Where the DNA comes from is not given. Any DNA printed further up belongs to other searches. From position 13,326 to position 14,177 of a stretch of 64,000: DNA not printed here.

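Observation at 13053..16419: Minimal TTQ amine dehydrogenase cluster (mauB-mauE-mauD-mauA-cytochrome c) without mauG, mauF or amicyanin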

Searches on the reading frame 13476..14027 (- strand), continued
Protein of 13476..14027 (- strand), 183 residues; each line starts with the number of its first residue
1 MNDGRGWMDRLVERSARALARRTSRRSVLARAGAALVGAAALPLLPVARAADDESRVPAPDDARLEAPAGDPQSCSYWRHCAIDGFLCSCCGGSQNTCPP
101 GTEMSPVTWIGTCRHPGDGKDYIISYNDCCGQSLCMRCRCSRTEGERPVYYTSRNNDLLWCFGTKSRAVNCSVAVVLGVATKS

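Call 21: search_dna_similar(query=window:13476-14027:-, collection=plasmids, mode=protein, max_rows=30)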
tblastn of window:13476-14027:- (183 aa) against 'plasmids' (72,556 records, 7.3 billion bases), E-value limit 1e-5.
Records with a match: 31; places in all: 31; records where one place covers at least 80% of the query: 0.
Best place of each record, by identity: 60-80% 2; <60% 29.
By first word of the organism name: Paracoccus 15; Burkholderia 4; Novosphingobium 3; Pseudomonas 2; Cupriavidus 1; Haematobacter 1; Chimaeribacter 1; Indioceanicola 1; Methylobacterium 1; Sphaerotilus 1; and 1 more.
By predicted mobility (MOB-suite, as given by PLSDB): non-mobilizable 28; conjugative 2; mobilizable 1.
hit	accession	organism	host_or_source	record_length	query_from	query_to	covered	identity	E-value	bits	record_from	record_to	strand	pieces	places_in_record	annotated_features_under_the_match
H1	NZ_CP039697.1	Novosphingobium sp. EMRT-2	cell,freshwater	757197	56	180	68%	60.3%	2e-43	160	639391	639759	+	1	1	methylamine dehydrogenase light chain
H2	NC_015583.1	Novosphingobium sp. PP1Y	-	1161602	70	182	62%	64.6%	1e-43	160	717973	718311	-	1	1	none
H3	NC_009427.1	Novosphingobium aromaticivorans DSM 12444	-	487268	56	180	68%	57.9%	2e-42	157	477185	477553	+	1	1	methylamine dehydrogenase light chain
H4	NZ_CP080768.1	Cupriavidus pinatubonensis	genomic assembly,soil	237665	71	182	61%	59.8%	2e-40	151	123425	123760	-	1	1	methylamine dehydrogenase light chain | cytochrome c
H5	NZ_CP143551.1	Burkholderia multivorans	Homo sapiens,bronchoalveolar lavage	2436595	72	182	61%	58.6%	5e-40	150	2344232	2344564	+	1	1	none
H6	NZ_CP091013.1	Burkholderia cenocepacia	-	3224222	72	182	61%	58.6%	2e-39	149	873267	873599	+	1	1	none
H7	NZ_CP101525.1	Burkholderia arboris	mixed culture,soil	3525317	72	182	61%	58.6%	2e-39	149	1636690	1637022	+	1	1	none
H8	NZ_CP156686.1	Burkholderia stagnalis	Bacterial cells,soils collected in ...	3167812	72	182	61%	58.6%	3e-39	148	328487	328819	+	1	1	none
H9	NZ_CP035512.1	Haematobacter massiliensis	single cell,human skin swab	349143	60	180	66%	48.4%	3e-32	128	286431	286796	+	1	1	methylamine dehydrogenase light chain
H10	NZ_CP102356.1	Paracoccus sp. SMMA_5_TC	pure culture,Lotus pond, a sulfur-borax ...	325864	60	180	66%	47.6%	3e-30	122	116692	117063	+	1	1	methylamine dehydrogenase light chain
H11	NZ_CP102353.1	Paracoccus sp. SMMA_5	pure culture,Lotus pond, a sulfur-borax ...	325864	60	180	66%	47.6%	3e-30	122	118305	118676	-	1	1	methylamine dehydrogenase light chain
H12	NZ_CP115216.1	Pseudomonas aeruginosa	Homo sapiens,culture samples from human ...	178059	69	180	61%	51.3%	4e-33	131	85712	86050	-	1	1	methylamine dehydrogenase light chain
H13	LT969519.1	Pseudomonas aeruginosa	-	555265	71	180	60%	52.3%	2e-33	131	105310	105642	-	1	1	aauA: Aralkylamine dehydrogenase light chain precursor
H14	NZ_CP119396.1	Chimaeribacter arupi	Homo sapiens,blood culture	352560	69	182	62%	48.7%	6e-32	127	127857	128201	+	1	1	methylamine dehydrogenase light chain | c-type cytochrome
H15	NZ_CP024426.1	Paracoccus yeei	Homo sapiens,single cell,skin swab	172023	71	181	61%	48.7%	5e-32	127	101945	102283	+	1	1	mauA: methylamine dehydrogenase (amicyanin) small subunit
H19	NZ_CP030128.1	Indioceanicola profundi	sediment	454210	62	180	65%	45.4%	2e-33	131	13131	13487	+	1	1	mauA: methylamine dehydrogenase (amicyanin) small subunit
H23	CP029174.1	Methylobacterium sp. DM1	-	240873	71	180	60%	48.2%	4e-31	125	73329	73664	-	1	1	mauA: methylamine dehydrogenase (amicyanin) small subunit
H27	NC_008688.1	Paracoccus denitrificans PD1222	-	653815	71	181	61%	46.9%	9e-31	124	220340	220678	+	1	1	mauA: methylamine dehydrogenase (amicyanin) small subunit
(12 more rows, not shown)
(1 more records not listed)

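Call 22: get_annotated_region(hit=H4, flank=8000)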
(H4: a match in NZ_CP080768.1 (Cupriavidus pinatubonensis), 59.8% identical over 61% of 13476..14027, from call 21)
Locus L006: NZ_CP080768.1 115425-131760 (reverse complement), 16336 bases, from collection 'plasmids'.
description: Cupriavidus pinatubonensis strain HN-2 plasmid p1, complete sequence
organism: Cupriavidus pinatubonensis (NCBI taxid 248026)
taxonomy: Bacteria; Pseudomonadota; Betaproteobacteria; Burkholderiales; Burkholderiaceae; Cupriavidus; Cupriavidus pinatubonensis
host: -; source: genomic assembly,soil; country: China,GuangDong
typing (MOB-suite, as given by PLSDB): non-mobilizable
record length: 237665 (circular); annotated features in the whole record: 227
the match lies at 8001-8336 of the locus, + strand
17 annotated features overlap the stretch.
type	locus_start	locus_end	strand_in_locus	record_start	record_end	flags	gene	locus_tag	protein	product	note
CDS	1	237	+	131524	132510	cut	-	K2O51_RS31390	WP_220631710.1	YCF48-related protein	-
CDS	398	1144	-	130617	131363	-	-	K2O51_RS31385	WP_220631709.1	hypothetical protein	-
CDS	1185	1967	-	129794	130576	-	-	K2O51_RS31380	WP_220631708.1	class II aldolase/adducin family protein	-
CDS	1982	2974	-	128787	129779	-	-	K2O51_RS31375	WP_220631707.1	tripartite tricarboxylate transporter substrate binding protein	-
CDS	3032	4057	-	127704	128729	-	-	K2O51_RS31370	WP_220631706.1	TauD/TfdA family dioxygenase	-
CDS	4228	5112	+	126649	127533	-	-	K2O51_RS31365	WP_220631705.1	LysR family transcriptional regulator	GO:0006355 - regulation of DNA-templated transcription [Evidence IEA]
CDS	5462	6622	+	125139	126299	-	-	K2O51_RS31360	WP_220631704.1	amine dehydrogenase large subunit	-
CDS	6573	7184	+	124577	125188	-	-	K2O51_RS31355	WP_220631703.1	MauE/DoxX family redox-associated membrane protein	GO:0030416 - methylamine metabolic process [Evidence IEA]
CDS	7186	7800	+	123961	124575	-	mauD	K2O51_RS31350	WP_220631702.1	methylamine dehydrogenase accessory protein MauD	-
CDS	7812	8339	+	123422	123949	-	-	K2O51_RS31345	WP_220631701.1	methylamine dehydrogenase light chain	GO:0009308 - amine metabolic process [Evidence IEA]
CDS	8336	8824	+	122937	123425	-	-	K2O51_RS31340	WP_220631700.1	cytochrome c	-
CDS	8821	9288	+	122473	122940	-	-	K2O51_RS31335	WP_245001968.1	cytochrome c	-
CDS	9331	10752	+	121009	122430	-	-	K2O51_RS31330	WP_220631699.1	aldehyde dehydrogenase family protein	-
CDS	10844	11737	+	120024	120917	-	-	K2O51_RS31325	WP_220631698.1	CoA ester lyase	-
CDS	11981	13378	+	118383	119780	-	-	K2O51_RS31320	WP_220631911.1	arylsulfatase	-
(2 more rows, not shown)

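Call 23: get_annotated_region(hit=H13, flank=8000)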
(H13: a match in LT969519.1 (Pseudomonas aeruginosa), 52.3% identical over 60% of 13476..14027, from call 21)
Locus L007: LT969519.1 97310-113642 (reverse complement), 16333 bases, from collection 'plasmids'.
description: Pseudomonas aeruginosa isolate RW109 genome assembly, plasmid: RW109 plasmid 1
organism: Pseudomonas aeruginosa (NCBI taxid 287)
taxonomy: Bacteria; Pseudomonadota; Gammaproteobacteria; Pseudomonadales; Pseudomonadaceae; Pseudomonas; Pseudomonas aeruginosa
host: -; source: -; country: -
typing (MOB-suite, as given by PLSDB): non-mobilizable; replicon rep_cluster_1115
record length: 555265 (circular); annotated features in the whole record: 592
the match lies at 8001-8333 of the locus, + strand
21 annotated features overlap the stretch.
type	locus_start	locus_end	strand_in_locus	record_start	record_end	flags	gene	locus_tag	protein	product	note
CDS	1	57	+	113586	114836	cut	yceD_1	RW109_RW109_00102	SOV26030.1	General stress protein 16U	-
CDS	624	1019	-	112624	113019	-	-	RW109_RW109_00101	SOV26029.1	hypothetical protein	-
CDS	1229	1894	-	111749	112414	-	-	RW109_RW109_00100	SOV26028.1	hypothetical protein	-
CDS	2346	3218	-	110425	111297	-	phnV_1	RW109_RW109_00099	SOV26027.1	Putative 2-aminoethylphosphonate transport system permease protein PhnV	-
CDS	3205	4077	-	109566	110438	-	cysW_1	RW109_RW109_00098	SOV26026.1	Sulfate transport system permease protein CysW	-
CDS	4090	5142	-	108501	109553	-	-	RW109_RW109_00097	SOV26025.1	hypothetical protein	-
CDS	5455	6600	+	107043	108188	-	aauB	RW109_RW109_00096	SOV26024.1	Aralkylamine dehydrogenase heavy chain precursor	-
CDS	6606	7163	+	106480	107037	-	mauE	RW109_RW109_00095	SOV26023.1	Methylamine utilization protein MauE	-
CDS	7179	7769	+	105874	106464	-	mauD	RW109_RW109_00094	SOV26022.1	Methylamine utilization protein MauD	-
CDS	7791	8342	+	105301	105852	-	aauA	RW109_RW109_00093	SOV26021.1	Aralkylamine dehydrogenase light chain precursor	-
CDS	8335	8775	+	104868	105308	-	cycA_2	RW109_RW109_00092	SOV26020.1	Cytochrome c-552 precursor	-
CDS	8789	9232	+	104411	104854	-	cycA_1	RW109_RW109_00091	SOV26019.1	Cytochrome c-552 precursor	-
CDS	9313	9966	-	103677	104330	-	serB_1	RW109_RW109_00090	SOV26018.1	Phosphoserine phosphatase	-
CDS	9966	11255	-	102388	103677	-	apeB_1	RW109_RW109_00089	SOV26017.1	putative M18 family aminopeptidase 2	-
CDS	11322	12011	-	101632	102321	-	-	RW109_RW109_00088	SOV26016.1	hypothetical protein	-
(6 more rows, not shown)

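Call 24: get_annotated_region(hit=H1, flank=8000)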
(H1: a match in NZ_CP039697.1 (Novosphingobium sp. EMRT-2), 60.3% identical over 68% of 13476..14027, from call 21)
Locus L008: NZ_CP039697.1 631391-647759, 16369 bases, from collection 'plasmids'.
description: Novosphingobium sp. EMRT-2 plasmid pABRDHK22, complete sequence
organism: Novosphingobium sp. EMRT-2 (NCBI taxid 2571749)
taxonomy: Bacteria; Pseudomonadota; Alphaproteobacteria; Sphingomonadales; Sphingomonadaceae; Novosphingobium; Novosphingobium sp. EMRT-2
host: -; source: cell,freshwater; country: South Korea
typing (MOB-suite, as given by PLSDB): non-mobilizable
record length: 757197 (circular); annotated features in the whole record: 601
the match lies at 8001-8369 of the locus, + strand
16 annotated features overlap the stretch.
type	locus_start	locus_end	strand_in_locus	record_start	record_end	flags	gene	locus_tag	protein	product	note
CDS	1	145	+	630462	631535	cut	arsB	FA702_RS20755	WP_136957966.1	ACR3 family arsenite efflux transporter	-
CDS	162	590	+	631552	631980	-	arsC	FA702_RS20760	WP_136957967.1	arsenate reductase (glutaredoxin)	-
CDS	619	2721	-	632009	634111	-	-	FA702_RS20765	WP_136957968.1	PQQ-dependent dehydrogenase, methanol/ethanol family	-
CDS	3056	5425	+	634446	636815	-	-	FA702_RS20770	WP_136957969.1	TonB-dependent receptor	-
CDS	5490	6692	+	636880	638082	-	-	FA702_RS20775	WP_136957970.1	amine dehydrogenase large subunit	-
CDS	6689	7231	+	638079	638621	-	-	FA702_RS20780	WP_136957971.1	MauE/DoxX family redox-associated membrane protein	GO:0030416 - methylamine metabolic process [Evidence IEA]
CDS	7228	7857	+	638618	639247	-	mauD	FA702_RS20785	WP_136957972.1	methylamine dehydrogenase accessory protein MauD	-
CDS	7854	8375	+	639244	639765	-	-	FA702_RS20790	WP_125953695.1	methylamine dehydrogenase light chain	GO:0009308 - amine metabolic process [Evidence IEA]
CDS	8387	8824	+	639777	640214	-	-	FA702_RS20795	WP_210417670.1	hypothetical protein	-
CDS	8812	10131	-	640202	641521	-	-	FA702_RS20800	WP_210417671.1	MFS transporter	GO:0055085 - transmembrane transport [Evidence IEA]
CDS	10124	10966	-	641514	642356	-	-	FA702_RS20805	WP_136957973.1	intradiol ring-cleavage dioxygenase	-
CDS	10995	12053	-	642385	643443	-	-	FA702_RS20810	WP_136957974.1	maleylacetate reductase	-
CDS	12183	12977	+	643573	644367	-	-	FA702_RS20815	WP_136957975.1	enoyl-CoA hydratase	-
CDS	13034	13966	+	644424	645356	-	-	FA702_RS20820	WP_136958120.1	formylglycine-generating enzyme family protein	-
CDS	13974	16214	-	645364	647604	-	-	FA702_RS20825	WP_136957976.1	glycoside hydrolase family 3 C-terminal domain-containing protein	GO:0005975 - carbohydrate metabolic process [Evidence IEA]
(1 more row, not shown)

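Call 25: get_annotated_region(hit=H27, flank=8000)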
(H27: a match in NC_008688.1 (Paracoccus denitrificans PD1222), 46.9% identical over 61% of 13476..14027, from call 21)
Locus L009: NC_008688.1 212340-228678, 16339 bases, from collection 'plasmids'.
description: Paracoccus denitrificans PD1222 plasmid 1, complete sequence
organism: Paracoccus denitrificans PD1222 (NCBI taxid 318586)
taxonomy: Bacteria; Pseudomonadota; Alphaproteobacteria; Rhodobacterales; Paracoccaceae; Paracoccus; Paracoccus denitrificans; Paracoccus denitrificans PD1222
host: -; source: -; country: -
typing (MOB-suite, as given by PLSDB): non-mobilizable; replicon rep_cluster_560,rep_cluster_969
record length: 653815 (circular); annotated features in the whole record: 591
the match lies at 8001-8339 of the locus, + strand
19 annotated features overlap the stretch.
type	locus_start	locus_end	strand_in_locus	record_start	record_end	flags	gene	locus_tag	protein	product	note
CDS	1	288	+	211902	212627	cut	-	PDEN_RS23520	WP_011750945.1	hypothetical protein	-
CDS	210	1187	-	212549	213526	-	-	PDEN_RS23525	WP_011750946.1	mechanosensitive ion channel family protein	-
CDS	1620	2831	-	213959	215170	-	-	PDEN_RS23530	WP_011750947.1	PQQ-dependent sugar dehydrogenase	-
CDS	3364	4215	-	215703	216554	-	mauR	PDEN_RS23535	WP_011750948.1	Mau operon transcriptional activator MauR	-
CDS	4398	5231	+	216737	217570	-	mauF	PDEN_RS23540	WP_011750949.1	methylamine utilization protein MauF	-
CDS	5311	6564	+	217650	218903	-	mauB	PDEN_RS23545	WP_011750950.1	methylamine dehydrogenase (amicyanin) large subunit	-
CDS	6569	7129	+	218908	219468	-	-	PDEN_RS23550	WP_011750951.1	MauE/DoxX family redox-associated membrane protein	GO:0030416 - methylamine metabolic process [Evidence IEA]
CDS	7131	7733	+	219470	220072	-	mauD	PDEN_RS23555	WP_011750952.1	methylamine dehydrogenase accessory protein MauD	-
CDS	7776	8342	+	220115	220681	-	mauA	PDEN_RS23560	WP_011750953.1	methylamine dehydrogenase (amicyanin) small subunit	-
CDS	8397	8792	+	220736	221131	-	-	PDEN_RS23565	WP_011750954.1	amicyanin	-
CDS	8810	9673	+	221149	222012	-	mauJ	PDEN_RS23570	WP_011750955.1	methylamine utilization protein MauJ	-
CDS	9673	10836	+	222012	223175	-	-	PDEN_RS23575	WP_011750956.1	methylamine utilization protein MauG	-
CDS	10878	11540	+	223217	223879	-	napG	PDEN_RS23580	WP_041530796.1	ferredoxin-type protein NapG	-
CDS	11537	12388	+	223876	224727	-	napH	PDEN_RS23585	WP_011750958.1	quinol dehydrogenase ferredoxin subunit NapH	-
CDS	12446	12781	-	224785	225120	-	-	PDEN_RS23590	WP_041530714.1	zinc ribbon domain-containing protein YjdM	-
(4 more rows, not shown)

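Call 31: find_related_loci(query=A1, collection=genome_contigs, flank=10000)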
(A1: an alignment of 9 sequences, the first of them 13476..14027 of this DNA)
Query A1 (183 aa) in genome_contigs; peptide patterns used: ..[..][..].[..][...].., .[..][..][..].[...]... (x = any residue, [..] = any of these).
600 stretches matched a pattern (row limit reached: there are more); 599 encode a relative of the query (tblastn E <= 1e-3); the best 80 are kept; 80 distinct loci.
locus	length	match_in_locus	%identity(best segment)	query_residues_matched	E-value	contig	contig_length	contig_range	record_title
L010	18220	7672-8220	79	1-183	9e-97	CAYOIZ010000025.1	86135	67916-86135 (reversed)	MAG TPA_asm: uncultured Candidatus Binatia bacterium isolate binchicken_co199_112 genome assembly, contig: NODE_369_leng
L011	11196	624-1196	76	1-183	1e-95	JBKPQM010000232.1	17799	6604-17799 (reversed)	MAG: Actinomycetota bacterium isolate GS_EKS_MAG_00076 GS_EKS_000002375819, whole genome shotgun sequence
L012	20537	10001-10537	83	5-183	3e-92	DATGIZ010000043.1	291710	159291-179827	MAG TPA_asm: Candidatus Binatia bacterium isolate SMAG_U9820 k141_613066, whole genome shotgun sequence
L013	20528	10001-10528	64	8-183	3e-75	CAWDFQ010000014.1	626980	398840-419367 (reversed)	MAG: uncultured delta proteobacterium isolate MFD05942.bin.2.61 genome assembly, contig: contig_8069, whole genome shotg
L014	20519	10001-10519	63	7-180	2e-75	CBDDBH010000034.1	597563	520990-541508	MAG: Gammaproteobacteria bacterium isolate 61d1d6e5-7064-46a6-bc2b-d6b6240feebc genome assembly, contig: contig_34, whol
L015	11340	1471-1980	66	7-182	2e-74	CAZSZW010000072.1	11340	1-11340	MAG TPA_asm: uncultured Gammaproteobacteria bacterium isolate binchicken_co286_3 genome assembly, contig: NODE_6664_leng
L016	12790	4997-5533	64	8-182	1e-74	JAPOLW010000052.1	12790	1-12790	MAG: bacterium isolate bin127 NODE_52_length_12790_cov_2.678833, whole genome shotgun sequence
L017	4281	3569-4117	64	1-183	3e-74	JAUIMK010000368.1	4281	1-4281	MAG: bacterium isolate Co_bin.94 NODE_119828_length_4281_cov_1.287193, whole genome shotgun sequence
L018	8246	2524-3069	63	3-183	2e-74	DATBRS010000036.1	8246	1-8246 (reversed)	MAG TPA_asm: Myxococcota bacterium isolate SMAG_U4135 k141_1916316, whole genome shotgun sequence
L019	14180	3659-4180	64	7-183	3e-73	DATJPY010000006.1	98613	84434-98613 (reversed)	MAG TPA_asm: Myxococcota bacterium isolate SMAG_U14925 k141_2637919, whole genome shotgun sequence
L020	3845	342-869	63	6-182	5e-73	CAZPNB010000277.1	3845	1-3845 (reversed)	MAG TPA_asm: uncultured Spirochaetales bacterium isolate binchicken_co165_363 genome assembly, contig: k141_158127, whol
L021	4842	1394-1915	62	8-182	2e-72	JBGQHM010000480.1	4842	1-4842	MAG: Candidatus Binatia bacterium isolate OBJ2_061818_070_72 k141_170552_length_4842_cov_12.9304, whole genome shotgun s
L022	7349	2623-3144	64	8-180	1e-72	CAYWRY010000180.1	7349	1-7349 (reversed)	MAG TPA_asm: uncultured Spirochaetales bacterium isolate binchicken_co107_401 genome assembly, contig: NODE_21475_length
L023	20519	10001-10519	62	8-181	4e-72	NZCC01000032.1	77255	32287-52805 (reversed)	MAG: Chromatiales bacterium isolate ARS1279 MHASMcontig_411429, whole genome shotgun sequence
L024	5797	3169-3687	63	3-180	6e-71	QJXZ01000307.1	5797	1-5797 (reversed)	MAG: Gammaproteobacteria bacterium isolate SZUA-307 scaffold_45605, whole genome shotgun sequence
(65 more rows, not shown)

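Call 67: get_annotated_region(hit=H23, flank=7000)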
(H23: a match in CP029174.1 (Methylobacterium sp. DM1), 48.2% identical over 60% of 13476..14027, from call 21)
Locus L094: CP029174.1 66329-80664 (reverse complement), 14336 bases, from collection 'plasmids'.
description: Methylobacterium sp. DM1 plasmid pLVM1, complete sequence
organism: Methylobacterium sp. DM1 (NCBI taxid 2067957)
taxonomy: Bacteria; Pseudomonadota; Alphaproteobacteria; Hyphomicrobiales; Methylobacteriaceae; Methylobacterium; Methylobacterium sp. DM1
host: -; source: -; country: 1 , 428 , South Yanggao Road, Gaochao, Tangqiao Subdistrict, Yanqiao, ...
typing (MOB-suite, as given by PLSDB): conjugative; relaxase MOBP,MOBQ; mating-pair formation MPF_I
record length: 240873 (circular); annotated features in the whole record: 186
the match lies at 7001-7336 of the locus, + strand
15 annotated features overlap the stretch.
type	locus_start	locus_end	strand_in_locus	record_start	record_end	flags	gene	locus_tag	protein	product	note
CDS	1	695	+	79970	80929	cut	-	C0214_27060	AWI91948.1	ferredoxin--NADP(+) reductase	-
CDS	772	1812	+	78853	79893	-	-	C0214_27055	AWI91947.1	hypothetical protein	-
CDS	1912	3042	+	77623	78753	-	-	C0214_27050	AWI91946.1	aminomethyltransferase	-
CDS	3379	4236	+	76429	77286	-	-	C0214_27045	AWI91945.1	methylamine utilization protein MauF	-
CDS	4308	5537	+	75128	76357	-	mauB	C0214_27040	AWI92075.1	methylamine dehydrogenase (amicyanin) large subunit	-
CDS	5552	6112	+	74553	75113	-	-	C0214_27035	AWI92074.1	methylamine utilization protein MauE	-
CDS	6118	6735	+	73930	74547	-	mauD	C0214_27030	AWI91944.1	methylamine dehydrogenase accessory protein MauD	-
CDS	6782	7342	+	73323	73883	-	mauA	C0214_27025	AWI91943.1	methylamine dehydrogenase (amicyanin) small subunit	-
CDS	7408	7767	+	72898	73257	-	-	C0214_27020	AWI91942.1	amicyanin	-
CDS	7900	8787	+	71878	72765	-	-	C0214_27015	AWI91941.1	methylamine utilization protein MauJ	-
CDS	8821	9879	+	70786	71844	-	mauG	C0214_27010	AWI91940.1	tryptophan tryptophylquinone biosynthesis enzyme MauG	-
CDS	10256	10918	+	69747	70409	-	-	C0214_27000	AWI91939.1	ferredoxin-type protein NapG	-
CDS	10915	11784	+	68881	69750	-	-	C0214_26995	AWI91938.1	quinol dehydrogenase ferredoxin subunit NapH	-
CDS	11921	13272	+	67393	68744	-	-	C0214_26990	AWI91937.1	IS3 family transposase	-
CDS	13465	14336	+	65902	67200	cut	-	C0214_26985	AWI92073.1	ISNCY-like element ISMex6 family transposase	-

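Call 68: get_annotated_region(hit=H19, flank=7000)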
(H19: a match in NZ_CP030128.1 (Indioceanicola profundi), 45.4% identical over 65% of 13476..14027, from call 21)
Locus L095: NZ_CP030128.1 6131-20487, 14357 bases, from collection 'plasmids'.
description: Indioceanicola profundi strain SCSIO 08040 plasmid unnamed2, complete sequence
organism: Indioceanicola profundi (NCBI taxid 2220096)
taxonomy: Bacteria; Pseudomonadota; Alphaproteobacteria; Rhodospirillales; Azospirillaceae; Indioceanicola; Indioceanicola profundi
host: -; source: sediment; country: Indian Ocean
typing (MOB-suite, as given by PLSDB): non-mobilizable
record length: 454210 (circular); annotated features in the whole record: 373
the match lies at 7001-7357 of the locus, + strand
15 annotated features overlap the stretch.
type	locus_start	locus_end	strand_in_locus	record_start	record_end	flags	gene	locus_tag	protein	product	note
CDS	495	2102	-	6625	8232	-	-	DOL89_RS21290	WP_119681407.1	ISL3 family transposase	-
CDS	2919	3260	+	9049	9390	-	-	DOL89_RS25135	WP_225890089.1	c-type cytochrome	-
CDS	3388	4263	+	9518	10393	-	-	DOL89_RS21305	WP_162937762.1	methylamine utilization protein MauF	-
CDS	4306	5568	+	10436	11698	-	-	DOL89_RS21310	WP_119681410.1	amine dehydrogenase large subunit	-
CDS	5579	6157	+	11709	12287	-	-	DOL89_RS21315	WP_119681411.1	MauE/DoxX family redox-associated membrane protein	GO:0030416 - methylamine metabolic process [Evidence IEA]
CDS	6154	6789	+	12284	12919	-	mauD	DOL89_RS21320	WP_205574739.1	methylamine dehydrogenase accessory protein MauD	-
CDS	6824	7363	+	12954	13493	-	mauA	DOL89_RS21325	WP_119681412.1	methylamine dehydrogenase (amicyanin) small subunit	-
CDS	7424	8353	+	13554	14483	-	mauJ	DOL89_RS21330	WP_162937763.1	methylamine utilization protein MauJ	-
CDS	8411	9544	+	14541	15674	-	-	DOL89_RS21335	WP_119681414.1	AraC family transcriptional regulator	-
CDS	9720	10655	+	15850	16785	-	-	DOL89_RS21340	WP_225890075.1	cytochrome c peroxidase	-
CDS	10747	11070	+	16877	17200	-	-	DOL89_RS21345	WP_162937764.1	hypothetical protein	-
CDS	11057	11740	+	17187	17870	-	napG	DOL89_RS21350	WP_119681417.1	ferredoxin-type protein NapG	-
CDS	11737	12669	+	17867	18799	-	napH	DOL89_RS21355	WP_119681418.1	quinol dehydrogenase ferredoxin subunit NapH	-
CDS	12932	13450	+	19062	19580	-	-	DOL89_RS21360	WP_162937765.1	hypothetical protein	-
CDS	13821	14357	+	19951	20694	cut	-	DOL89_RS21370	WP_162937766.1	DUF2306 domain-containing protein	-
